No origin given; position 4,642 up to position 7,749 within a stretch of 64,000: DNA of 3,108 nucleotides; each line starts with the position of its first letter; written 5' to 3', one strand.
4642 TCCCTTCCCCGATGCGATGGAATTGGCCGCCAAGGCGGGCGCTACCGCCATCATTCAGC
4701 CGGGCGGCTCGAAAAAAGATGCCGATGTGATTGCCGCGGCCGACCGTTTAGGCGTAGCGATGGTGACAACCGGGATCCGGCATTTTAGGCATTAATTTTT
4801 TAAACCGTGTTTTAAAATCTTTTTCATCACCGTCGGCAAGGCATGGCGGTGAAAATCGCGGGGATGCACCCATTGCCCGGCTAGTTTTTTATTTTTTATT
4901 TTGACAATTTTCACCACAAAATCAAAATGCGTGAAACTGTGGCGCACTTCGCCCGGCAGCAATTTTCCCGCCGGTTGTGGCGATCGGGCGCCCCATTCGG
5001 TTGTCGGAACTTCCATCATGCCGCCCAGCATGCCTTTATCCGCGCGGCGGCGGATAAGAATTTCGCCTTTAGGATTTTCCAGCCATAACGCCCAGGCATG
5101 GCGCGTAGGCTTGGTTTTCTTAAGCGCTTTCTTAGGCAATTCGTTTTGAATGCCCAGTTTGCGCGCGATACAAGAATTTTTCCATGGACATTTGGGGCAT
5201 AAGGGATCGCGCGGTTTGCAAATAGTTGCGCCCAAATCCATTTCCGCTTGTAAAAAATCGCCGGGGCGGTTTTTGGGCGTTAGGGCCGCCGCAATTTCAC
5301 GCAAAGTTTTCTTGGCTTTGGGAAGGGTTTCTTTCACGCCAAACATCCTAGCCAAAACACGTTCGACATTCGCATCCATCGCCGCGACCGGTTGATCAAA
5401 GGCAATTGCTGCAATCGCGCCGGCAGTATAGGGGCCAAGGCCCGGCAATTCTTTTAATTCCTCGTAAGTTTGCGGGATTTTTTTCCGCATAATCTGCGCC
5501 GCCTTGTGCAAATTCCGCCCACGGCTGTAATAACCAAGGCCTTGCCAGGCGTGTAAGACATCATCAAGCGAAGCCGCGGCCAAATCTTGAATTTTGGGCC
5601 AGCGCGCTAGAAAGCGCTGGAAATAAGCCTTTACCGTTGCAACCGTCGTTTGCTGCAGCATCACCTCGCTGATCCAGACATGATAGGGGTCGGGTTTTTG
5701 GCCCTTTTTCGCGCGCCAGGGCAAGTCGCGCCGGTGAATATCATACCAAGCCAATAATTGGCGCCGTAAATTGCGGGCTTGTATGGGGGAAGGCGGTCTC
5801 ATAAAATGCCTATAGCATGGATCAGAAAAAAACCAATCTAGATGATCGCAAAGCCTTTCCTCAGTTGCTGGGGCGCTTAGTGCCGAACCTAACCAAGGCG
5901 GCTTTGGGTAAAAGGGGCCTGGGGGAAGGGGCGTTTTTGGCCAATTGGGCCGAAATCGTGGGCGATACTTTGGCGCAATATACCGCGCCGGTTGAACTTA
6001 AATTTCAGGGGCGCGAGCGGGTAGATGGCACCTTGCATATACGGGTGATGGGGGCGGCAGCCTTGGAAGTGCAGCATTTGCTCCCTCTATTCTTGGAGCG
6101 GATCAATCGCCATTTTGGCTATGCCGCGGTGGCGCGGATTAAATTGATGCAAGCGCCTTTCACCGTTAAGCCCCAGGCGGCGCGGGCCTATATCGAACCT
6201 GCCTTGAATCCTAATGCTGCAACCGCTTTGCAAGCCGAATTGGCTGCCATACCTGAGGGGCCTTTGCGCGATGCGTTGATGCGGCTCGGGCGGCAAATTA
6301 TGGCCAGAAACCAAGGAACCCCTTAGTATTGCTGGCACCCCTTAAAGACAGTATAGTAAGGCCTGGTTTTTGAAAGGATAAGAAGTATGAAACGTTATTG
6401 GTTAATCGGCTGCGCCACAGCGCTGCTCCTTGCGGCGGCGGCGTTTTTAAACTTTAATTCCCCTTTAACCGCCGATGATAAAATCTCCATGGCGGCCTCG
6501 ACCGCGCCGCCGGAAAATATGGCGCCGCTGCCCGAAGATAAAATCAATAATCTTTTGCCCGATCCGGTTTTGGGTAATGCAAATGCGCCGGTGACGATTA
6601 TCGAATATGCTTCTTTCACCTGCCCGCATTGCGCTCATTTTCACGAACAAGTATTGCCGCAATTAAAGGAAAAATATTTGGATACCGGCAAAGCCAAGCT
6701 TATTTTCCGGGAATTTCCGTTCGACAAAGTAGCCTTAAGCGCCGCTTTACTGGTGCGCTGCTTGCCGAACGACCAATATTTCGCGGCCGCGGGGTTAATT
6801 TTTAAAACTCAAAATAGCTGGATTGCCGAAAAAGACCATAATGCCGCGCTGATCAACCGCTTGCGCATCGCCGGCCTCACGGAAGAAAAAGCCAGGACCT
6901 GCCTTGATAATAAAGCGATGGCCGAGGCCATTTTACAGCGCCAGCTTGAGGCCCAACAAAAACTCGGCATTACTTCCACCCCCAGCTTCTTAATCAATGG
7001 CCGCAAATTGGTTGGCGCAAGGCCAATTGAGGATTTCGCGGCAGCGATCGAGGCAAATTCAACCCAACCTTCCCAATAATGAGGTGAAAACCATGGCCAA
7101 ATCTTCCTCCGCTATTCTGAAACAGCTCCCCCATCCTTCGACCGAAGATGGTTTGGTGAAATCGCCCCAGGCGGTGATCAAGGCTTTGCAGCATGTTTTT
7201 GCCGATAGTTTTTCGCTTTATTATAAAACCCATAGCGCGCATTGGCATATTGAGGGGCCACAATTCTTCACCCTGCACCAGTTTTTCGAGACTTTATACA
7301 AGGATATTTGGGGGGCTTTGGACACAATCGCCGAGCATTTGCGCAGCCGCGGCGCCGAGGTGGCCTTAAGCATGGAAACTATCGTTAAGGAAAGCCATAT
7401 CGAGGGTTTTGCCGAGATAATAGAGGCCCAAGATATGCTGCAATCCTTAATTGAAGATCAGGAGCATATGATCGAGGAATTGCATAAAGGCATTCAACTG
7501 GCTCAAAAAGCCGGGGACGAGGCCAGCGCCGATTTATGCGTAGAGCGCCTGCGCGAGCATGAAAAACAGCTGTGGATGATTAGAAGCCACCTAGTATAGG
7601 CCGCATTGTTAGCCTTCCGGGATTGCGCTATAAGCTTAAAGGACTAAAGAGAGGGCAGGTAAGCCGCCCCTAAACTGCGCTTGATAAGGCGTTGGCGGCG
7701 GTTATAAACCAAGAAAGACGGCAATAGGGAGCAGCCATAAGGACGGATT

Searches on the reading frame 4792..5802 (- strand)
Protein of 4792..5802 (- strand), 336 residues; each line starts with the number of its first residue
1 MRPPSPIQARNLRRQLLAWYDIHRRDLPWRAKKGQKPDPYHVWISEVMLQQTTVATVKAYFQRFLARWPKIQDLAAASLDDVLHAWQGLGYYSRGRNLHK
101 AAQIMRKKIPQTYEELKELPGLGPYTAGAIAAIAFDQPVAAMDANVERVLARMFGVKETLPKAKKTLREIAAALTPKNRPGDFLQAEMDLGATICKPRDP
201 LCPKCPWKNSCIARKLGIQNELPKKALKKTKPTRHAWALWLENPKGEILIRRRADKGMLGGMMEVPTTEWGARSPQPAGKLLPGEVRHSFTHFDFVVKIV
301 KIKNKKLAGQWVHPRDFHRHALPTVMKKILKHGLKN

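Call 40: search_protein_families(library=pfam, proteins=[window:4792-5802:-], max_evalue=0.001)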
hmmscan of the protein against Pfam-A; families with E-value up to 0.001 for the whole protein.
window:4792-5802:- (336 aa): 3 families
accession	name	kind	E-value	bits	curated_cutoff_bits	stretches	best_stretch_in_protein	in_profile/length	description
PF00730.31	HhH-GPD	-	7.8e-22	78.1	26.2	1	44-170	1-102/108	HhH-GPD superfamily base excision DNA repair protein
PF14815.12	NUDIX_4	-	6.5e-17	61.8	35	1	239-331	3-112/113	NUDIX domain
PF00633.29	HHH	-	1.4e-07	31.4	24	1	108-132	5-29/30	Helix-hairpin-helix motif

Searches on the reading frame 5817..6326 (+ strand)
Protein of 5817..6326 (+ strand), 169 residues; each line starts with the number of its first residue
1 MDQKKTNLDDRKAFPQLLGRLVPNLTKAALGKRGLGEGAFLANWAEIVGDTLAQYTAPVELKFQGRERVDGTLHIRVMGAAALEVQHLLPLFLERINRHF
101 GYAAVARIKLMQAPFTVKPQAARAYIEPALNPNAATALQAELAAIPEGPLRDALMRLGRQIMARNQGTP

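Call 40: search_protein_families(library=pfam, proteins=[window:5817-6326:+], max_evalue=0.001)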
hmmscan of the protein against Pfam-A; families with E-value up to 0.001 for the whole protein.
window:5817-6326:+ (169 aa): 1 family
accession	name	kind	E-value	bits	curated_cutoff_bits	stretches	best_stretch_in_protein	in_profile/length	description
PF05258.17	DciA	-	1.7e-15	57.4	24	1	18-110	2-89/89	Dna[CI] antecedent, DciA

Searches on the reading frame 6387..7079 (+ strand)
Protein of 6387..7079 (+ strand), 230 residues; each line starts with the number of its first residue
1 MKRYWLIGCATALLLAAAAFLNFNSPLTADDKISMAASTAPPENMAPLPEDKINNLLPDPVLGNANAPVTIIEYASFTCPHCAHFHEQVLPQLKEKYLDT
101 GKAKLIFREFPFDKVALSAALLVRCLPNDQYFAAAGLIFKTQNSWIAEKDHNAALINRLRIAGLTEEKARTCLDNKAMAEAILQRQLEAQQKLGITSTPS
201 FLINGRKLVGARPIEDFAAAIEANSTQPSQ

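Call 40: search_protein_families(library=pfam, proteins=[window:6387-7079:+], max_evalue=0.001)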
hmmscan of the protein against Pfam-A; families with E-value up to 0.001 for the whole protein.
window:6387-7079:+ (230 aa): 3 families
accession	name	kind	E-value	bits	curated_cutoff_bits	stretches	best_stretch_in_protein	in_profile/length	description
PF13462.12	Thioredoxin_4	-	5.4e-45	154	23.2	1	59-223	5-165/165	Thioredoxin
PF01323.26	DSBA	-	6.6e-13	49.3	25.6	2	155-221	125-190/191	DSBA-like thioredoxin domain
PF13098.12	Thioredoxin_2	-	2.9e-05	24.8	27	1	74-220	12-103/104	Thioredoxin-like domain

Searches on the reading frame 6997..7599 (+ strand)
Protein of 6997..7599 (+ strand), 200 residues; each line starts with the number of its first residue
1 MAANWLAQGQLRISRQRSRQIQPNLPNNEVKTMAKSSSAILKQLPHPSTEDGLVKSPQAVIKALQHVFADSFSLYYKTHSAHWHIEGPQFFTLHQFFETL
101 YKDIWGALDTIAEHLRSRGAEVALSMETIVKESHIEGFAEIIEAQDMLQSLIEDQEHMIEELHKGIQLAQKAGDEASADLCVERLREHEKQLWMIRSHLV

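Call 40: search_protein_families(library=pfam, proteins=[window:6997-7599:+], max_evalue=0.001)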
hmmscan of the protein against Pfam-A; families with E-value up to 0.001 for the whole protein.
window:6997-7599:+ (200 aa): 1 family
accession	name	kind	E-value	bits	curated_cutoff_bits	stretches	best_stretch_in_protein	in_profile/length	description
PF00210.30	Ferritin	-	6.7e-29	101.1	24.5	1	61-199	1-136/142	Ferritin-like domain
